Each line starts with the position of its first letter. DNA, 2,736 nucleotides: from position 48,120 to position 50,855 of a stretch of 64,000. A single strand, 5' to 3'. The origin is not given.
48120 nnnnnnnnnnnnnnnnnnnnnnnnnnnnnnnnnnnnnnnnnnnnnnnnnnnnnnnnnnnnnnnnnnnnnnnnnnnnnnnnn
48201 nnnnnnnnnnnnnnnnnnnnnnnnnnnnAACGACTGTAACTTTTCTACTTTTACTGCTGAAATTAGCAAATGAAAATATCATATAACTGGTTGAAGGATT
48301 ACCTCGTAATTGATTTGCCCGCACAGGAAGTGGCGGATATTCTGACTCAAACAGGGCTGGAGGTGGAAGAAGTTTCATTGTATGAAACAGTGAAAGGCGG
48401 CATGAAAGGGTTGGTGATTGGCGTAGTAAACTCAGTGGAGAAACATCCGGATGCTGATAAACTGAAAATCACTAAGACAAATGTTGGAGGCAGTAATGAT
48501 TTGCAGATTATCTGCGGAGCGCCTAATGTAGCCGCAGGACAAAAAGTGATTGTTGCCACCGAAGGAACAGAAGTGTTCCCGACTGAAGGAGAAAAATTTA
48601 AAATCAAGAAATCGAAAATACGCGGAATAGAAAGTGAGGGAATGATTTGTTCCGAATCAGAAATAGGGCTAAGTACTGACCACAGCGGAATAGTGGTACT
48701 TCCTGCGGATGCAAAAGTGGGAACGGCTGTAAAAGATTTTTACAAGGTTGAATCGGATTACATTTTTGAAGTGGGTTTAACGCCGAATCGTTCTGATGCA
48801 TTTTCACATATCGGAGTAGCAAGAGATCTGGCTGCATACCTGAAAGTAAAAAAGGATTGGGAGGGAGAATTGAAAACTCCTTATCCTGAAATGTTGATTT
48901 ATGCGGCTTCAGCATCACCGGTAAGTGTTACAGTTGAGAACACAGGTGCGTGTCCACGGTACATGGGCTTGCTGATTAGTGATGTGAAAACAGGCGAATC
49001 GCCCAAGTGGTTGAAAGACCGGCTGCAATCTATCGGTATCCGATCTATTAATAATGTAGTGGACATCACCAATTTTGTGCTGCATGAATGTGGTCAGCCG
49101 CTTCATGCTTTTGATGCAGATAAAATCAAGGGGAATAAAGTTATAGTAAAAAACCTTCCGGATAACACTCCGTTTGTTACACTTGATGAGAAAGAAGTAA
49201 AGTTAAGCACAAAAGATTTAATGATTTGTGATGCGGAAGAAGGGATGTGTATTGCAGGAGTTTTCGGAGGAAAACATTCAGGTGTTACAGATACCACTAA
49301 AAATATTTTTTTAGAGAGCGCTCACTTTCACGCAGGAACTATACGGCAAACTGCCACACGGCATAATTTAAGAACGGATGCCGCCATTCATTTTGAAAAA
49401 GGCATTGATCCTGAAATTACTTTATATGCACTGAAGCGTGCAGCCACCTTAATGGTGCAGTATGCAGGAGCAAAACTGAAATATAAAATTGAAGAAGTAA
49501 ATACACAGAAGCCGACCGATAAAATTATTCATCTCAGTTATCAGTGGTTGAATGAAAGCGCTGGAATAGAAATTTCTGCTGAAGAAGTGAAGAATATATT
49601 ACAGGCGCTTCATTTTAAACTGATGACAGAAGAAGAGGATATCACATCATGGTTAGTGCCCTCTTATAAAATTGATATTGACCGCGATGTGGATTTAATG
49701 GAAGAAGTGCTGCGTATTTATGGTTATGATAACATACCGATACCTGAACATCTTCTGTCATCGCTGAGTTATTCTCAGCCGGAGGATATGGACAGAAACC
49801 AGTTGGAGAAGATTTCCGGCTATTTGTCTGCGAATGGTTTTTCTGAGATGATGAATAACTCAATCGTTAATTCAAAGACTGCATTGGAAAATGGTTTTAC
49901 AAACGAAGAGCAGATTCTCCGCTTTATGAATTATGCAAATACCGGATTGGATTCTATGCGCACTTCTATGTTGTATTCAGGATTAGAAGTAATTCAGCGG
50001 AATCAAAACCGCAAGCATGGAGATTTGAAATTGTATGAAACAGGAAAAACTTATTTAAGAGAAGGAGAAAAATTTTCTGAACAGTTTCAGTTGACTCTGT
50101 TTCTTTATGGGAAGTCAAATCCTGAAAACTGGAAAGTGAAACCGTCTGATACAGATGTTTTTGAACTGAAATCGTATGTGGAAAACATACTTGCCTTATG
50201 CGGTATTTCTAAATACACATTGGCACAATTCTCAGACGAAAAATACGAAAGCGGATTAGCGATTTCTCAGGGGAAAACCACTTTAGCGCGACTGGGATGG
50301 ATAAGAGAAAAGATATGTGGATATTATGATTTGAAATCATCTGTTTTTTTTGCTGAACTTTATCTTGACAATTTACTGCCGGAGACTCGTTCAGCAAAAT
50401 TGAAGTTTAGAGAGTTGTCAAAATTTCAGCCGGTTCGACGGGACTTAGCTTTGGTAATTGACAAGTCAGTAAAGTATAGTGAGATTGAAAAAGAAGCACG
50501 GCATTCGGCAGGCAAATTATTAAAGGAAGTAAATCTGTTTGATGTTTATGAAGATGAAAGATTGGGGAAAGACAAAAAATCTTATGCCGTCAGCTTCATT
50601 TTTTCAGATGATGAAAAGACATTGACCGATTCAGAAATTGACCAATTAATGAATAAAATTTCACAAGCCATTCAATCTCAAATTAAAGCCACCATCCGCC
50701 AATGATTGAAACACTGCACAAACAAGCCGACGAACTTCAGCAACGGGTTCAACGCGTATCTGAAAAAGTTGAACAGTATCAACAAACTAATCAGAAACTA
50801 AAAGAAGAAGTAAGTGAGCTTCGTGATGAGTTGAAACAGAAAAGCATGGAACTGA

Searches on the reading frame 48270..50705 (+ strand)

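Call 69: search_protein_families(library=pfam, proteins=[window:48270-50705:+], max_evalue=0.00001)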
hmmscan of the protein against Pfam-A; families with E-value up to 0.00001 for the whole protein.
window:48270-50705:+ (811 aa): 5 families
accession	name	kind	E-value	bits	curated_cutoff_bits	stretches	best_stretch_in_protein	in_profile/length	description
PF03483.22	B3_4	-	1.4e-66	223.8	29.3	1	227-400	1-174/174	B3/4 domain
PF17759.6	tRNA_synthFbeta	-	7.9e-35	120.7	22.4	1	491-699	1-214/214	Phenylalanyl tRNA synthetase beta chain CLM domain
PF03147.19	FDX-ACB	-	7.3e-30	103.7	31.1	1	717-810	1-94/94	Ferredoxin-fold anticodon binding domain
PF03484.21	B5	-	2.4e-23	82.5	28.6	1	420-486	1-67/67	tRNA synthetase B5 domain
PF01588.26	tRNA_bind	-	2.8e-21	75.8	27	1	48-152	1-95/96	Putative tRNA binding domain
